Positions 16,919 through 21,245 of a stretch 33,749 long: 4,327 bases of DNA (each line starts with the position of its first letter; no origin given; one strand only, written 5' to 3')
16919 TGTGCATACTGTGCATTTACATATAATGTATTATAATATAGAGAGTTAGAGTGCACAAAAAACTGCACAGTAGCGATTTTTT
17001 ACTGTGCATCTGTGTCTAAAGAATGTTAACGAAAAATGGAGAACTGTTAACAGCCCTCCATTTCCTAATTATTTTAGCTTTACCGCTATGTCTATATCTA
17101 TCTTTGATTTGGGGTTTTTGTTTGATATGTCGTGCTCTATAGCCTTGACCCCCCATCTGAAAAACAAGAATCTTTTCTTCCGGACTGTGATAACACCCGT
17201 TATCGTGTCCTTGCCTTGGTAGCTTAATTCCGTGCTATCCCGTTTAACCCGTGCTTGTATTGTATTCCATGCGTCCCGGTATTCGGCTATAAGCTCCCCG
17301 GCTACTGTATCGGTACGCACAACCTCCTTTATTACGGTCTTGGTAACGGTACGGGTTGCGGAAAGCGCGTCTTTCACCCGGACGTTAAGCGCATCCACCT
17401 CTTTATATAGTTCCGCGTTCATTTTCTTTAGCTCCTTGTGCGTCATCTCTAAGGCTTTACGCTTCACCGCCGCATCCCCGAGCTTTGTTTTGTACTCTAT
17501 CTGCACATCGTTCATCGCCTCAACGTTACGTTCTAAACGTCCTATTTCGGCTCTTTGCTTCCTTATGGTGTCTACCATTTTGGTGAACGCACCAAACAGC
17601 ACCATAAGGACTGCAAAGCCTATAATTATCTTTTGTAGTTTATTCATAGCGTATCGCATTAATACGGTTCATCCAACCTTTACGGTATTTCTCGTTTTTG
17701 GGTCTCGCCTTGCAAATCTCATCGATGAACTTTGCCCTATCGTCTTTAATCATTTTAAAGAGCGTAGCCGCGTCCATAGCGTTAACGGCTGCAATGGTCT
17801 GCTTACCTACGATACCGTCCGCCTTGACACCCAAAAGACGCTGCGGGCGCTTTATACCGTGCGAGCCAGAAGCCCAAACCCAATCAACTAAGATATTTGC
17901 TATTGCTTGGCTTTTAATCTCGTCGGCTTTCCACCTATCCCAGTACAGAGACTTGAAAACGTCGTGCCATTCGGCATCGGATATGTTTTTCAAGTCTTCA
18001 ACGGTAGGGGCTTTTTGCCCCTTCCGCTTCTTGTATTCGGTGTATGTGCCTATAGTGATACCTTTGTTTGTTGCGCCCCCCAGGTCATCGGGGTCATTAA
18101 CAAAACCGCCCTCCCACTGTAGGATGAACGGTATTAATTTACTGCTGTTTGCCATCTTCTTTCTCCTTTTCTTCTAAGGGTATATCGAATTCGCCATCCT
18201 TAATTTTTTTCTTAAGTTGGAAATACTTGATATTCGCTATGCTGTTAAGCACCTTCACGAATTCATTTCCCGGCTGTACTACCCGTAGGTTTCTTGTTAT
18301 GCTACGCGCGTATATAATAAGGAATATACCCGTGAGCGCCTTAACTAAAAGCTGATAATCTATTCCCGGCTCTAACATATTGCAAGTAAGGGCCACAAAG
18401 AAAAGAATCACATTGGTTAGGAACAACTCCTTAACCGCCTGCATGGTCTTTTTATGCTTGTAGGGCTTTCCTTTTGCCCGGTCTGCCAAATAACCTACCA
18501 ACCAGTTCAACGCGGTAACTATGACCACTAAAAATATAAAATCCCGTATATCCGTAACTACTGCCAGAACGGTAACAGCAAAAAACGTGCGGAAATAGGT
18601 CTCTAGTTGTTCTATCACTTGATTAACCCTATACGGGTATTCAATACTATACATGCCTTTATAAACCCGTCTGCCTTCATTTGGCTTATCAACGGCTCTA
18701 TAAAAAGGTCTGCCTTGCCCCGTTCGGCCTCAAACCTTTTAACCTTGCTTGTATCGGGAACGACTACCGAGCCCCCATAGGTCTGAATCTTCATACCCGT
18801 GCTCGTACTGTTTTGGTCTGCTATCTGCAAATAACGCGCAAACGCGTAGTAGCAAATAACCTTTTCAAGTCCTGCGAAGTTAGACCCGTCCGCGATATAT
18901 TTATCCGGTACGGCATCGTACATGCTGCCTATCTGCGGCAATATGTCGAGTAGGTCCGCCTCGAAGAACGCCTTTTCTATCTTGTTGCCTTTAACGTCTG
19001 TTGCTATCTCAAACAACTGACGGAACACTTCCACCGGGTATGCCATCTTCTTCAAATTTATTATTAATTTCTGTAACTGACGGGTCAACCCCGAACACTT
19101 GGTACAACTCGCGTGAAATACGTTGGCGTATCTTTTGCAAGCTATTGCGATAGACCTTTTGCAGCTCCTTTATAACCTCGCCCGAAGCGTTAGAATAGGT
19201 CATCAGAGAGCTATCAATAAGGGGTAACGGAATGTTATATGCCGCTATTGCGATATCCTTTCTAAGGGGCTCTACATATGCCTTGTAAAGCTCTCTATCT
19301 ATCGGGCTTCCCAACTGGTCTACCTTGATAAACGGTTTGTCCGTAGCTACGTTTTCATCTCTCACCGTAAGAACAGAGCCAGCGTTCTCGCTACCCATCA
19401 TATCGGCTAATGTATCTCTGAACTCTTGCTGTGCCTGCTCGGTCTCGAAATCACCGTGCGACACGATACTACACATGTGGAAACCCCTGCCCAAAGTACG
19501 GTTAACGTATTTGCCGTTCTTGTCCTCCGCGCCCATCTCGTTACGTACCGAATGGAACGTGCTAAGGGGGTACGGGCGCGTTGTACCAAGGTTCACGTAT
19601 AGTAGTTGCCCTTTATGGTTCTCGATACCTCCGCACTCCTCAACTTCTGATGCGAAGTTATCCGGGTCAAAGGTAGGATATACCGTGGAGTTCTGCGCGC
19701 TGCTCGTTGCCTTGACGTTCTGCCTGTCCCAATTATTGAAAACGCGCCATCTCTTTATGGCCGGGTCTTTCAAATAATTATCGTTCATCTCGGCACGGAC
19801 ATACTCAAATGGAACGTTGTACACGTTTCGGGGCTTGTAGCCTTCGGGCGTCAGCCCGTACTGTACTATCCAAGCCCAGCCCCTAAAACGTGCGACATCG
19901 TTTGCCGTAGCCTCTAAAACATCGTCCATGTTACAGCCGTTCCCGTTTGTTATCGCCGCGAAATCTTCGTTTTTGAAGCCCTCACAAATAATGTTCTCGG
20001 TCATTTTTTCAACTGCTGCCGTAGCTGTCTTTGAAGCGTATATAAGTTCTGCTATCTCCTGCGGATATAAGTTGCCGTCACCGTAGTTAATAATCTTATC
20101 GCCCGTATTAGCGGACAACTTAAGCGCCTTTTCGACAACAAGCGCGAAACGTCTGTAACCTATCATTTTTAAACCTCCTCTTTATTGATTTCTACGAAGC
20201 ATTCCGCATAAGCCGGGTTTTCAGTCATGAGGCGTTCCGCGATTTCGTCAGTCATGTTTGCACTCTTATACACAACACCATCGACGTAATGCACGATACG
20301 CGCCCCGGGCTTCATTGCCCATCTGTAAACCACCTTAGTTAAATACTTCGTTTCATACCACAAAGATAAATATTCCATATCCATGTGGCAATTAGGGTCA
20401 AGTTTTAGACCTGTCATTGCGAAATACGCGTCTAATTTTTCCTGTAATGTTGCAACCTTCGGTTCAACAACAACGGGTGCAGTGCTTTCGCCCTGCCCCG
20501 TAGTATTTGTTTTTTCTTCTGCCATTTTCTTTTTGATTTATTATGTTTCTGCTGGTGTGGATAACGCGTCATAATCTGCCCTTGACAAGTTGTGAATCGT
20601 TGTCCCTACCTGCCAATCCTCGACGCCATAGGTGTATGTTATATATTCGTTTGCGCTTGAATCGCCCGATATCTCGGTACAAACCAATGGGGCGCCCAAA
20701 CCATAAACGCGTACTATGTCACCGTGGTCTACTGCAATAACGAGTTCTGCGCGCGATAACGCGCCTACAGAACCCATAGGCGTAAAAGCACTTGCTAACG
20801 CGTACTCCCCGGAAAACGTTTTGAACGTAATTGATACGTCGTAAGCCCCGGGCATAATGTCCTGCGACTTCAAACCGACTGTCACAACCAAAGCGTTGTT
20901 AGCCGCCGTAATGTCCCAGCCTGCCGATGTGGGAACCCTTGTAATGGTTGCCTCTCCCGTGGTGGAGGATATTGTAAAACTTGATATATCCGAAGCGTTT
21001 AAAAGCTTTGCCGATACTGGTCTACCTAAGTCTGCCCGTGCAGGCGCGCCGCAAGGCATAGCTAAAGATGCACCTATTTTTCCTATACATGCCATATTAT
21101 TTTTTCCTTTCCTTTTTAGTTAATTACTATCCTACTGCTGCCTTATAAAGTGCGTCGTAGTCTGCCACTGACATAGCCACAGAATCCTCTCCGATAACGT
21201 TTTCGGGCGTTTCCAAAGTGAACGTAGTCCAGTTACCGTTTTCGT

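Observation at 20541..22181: Tandem triplication of a structural gene of about 175 aa between the capsid and portal genes, with a conserved N-terminal C-x11-C pair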

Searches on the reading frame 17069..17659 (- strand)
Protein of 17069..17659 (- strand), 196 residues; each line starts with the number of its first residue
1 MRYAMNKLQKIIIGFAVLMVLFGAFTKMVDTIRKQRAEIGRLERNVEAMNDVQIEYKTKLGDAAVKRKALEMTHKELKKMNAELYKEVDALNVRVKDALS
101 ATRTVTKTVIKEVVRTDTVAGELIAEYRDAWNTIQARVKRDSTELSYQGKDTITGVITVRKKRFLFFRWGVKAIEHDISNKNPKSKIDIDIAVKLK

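Call 12: search_protein_families(library=phrogs, proteins=[window:17069-17659:-], max_evalue=0.01)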
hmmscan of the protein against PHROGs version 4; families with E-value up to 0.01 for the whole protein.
window:17069-17659:- (196 aa): 4 families
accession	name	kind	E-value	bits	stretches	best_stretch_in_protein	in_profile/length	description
phrog_14010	-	unknown function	4.3e-27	96.1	1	15-188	6-188/197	-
phrog_20590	-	other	0.00093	19.8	1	26-111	50-136/242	peptidase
phrog_13009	-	unknown function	0.003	18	1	87-178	110-200/253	-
phrog_33595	-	unknown function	0.0043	18.2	1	49-114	1-69/73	-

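Call 29: search_protein_families(library=pfam, proteins=[window:17069-17659:-], max_evalue=0.05)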
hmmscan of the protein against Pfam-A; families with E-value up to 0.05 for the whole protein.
window:17069-17659:- (196 aa): 7 families
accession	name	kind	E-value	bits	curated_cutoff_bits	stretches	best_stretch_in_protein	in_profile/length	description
PF20186.3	DUF6549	-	1.6e-30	106.7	27.4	1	36-195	2-165/167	Family of unknown function (DUF6549)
PF04513.17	Baculo_PEP_C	-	0.0062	17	38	1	25-136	18-136/140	Baculovirus polyhedron envelope protein, PEP, C terminus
PF24627.1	PUMA_CC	-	0.0094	16.4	30.1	1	38-96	2-60/74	PUMA coiled-coil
PF06305.16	LapA_dom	-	0.022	15.1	28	0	12-49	28-59/64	Lipopolysaccharide assembly protein A domain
PF25610.1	HR1_TOCA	-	0.03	15.1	27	0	32-86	22-78/90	TOCA family HR1 domain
PF04977.20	DivIC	-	0.035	14.4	28.9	0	67-92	26-51/80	Septum formation initiator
PF13206.11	VSG_B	-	0.04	13.6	25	1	71-144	36-109/352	Trypanosomal VSG domain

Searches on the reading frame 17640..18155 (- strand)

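Call 12: search_protein_families(library=phrogs, proteins=[window:17640-18155:-], max_evalue=0.01)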
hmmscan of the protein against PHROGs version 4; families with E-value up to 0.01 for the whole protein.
window:17640-18155:- (171 aa): 2 families
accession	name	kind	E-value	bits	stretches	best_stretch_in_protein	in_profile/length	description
phrog_315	-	lysis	1.1e-39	137.5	1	2-169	333-488/677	endolysin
phrog_12853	-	unknown function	1.3e-12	49.3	1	4-125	3-130/131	-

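Call 29: search_protein_families(library=pfam, proteins=[window:17640-18155:-], max_evalue=0.05)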
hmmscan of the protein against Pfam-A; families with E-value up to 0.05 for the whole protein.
window:17640-18155:- (171 aa): 3 families
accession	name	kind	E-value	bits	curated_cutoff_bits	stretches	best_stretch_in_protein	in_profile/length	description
PF05838.17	Glyco_hydro_108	-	3.5e-25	88.8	21.2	1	9-97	2-85/85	Glycosyl hydrolase 108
PF09374.15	PG_binding_3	-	5.8e-15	55.7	24.6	1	100-165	2-75/76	Predicted Peptidoglycan domain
PF01471.23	PG_binding_1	-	0.024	15.3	23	1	101-123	34-56/57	Putative peptidoglycan binding domain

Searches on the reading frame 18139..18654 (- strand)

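Call 5: search_protein_families(library=phrogs, proteins=[window:18139-18654:-], max_evalue=0.01)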
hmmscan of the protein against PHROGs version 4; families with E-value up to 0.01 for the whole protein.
window:18139-18654:- (171 aa): 1 family
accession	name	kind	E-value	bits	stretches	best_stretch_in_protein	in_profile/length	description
phrog_15037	-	unknown function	6.8e-12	46.2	1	15-154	11-149/167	-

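Call 6: search_protein_families(library=pfam, proteins=[window:18139-18654:-], max_evalue=0.01)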
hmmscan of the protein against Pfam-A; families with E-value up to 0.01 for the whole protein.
window:18139-18654:- (171 aa): 0 families

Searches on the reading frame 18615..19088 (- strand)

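Call 5: search_protein_families(library=phrogs, proteins=[window:18615-19088:-], max_evalue=0.01)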
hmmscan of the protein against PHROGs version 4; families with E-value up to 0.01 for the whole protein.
window:18615-19088:- (157 aa): 0 families

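Call 6: search_protein_families(library=pfam, proteins=[window:18615-19088:-], max_evalue=0.01)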
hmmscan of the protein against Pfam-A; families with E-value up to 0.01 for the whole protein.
window:18615-19088:- (157 aa): 1 family
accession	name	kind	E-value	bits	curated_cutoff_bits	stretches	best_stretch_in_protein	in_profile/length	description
PF20459.4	DUF6712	-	0.00044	20.7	25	1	71-134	35-98/121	Family of unknown function (DUF6712)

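Call 54: search_protein_families(library=ncbifam, proteins=[window:18615-19088:-], max_evalue=0.1)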
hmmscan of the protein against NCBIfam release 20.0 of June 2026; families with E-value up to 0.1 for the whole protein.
window:18615-19088:- (157 aa): 0 families

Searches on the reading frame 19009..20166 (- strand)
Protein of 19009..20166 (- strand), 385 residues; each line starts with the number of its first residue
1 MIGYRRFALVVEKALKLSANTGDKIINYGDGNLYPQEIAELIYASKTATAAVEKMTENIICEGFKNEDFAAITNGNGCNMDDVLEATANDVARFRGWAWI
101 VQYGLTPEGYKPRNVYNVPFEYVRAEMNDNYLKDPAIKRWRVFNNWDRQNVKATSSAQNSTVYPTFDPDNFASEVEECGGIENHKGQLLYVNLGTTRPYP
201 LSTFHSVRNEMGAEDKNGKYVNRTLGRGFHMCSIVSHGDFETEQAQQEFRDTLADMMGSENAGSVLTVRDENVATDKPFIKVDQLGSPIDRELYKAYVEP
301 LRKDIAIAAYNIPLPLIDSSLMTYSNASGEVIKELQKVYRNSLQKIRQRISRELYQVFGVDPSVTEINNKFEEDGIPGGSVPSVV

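Call 5: search_protein_families(library=phrogs, proteins=[window:19009-20166:-], max_evalue=0.01)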
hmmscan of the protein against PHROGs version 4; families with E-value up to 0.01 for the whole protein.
window:19009-20166:- (385 aa): 1 family
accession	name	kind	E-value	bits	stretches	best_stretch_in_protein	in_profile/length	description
phrog_11226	-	head and packaging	2.6e-38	133.1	1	17-358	16-360/388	portal protein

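Call 6: search_protein_families(library=pfam, proteins=[window:19009-20166:-], max_evalue=0.01)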
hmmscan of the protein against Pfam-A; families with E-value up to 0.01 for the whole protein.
window:19009-20166:- (385 aa): 1 family
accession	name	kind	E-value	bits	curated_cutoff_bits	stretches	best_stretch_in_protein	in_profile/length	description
PF04860.17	Phage_portal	-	0.00039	20.2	39.1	1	184-355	112-273/321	Phage portal protein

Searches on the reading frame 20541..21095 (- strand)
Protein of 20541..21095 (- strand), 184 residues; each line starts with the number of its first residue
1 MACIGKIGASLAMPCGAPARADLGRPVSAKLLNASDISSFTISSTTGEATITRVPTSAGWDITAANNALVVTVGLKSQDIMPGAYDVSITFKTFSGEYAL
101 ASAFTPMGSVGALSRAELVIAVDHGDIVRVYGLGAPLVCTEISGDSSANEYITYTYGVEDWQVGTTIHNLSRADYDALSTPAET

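Call 5: search_protein_families(library=phrogs, proteins=[window:20541-21095:-], max_evalue=0.01)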
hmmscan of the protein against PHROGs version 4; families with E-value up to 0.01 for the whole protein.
window:20541-21095:- (184 aa): 0 families

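Call 6: search_protein_families(library=pfam, proteins=[window:20541-21095:-], max_evalue=0.01)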
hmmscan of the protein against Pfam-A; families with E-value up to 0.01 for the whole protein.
window:20541-21095:- (184 aa): 0 families

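Call 17: find_homologous_proteins(query=window:20541-21095:-, max_evalue=0.001)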
Query window:20541-21095:- (184 aa): 1750 proteins with E <= 0.001 among 1871 candidates; the best 120 are listed.
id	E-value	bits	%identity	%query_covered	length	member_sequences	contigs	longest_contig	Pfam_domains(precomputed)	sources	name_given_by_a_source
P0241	6.9e-109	379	97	98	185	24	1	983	-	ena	-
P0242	2.0e-108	378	96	99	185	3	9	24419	-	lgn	-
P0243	2.1e-108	378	96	97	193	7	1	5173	-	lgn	-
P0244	2.3e-108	378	97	99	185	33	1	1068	-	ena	-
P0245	7.2e-108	376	95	97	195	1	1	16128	-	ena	-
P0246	8.3e-108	376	95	99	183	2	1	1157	-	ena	-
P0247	5.3e-107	373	95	98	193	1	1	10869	-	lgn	-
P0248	9.0e-107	372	93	99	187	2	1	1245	-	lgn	-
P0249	6.7e-106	370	95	98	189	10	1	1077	-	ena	-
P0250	8.2e-106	369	95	99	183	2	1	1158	-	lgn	-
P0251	2.0e-105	368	94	98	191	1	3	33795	-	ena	-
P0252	2.4e-105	368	92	97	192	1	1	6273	-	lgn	-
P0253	3.5e-105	367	93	99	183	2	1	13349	-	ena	-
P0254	1.6e-104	365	95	100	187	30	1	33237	-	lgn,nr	nr:MAG TPA: hypothetical protein [Caudoviricetes sp.]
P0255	1.9e-104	365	92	98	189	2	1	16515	-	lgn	-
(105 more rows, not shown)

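Call 54: search_protein_families(library=ncbifam, proteins=[window:20541-21095:-], max_evalue=0.1)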
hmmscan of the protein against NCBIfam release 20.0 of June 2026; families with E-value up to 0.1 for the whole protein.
window:20541-21095:- (184 aa): 1 family
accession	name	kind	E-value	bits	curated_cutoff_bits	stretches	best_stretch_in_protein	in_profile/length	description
NF033208.1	choice_anch_E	domain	0.043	14.1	23.8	1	38-97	44-105/172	choice-of-anchor E domain-containing protein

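Call 116: search_protein_families(library=padloc, proteins=[window:20541-21095:-], max_evalue=0.01)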
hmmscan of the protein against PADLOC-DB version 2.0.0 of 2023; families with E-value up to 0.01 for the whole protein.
window:20541-21095:- (184 aa): 0 families
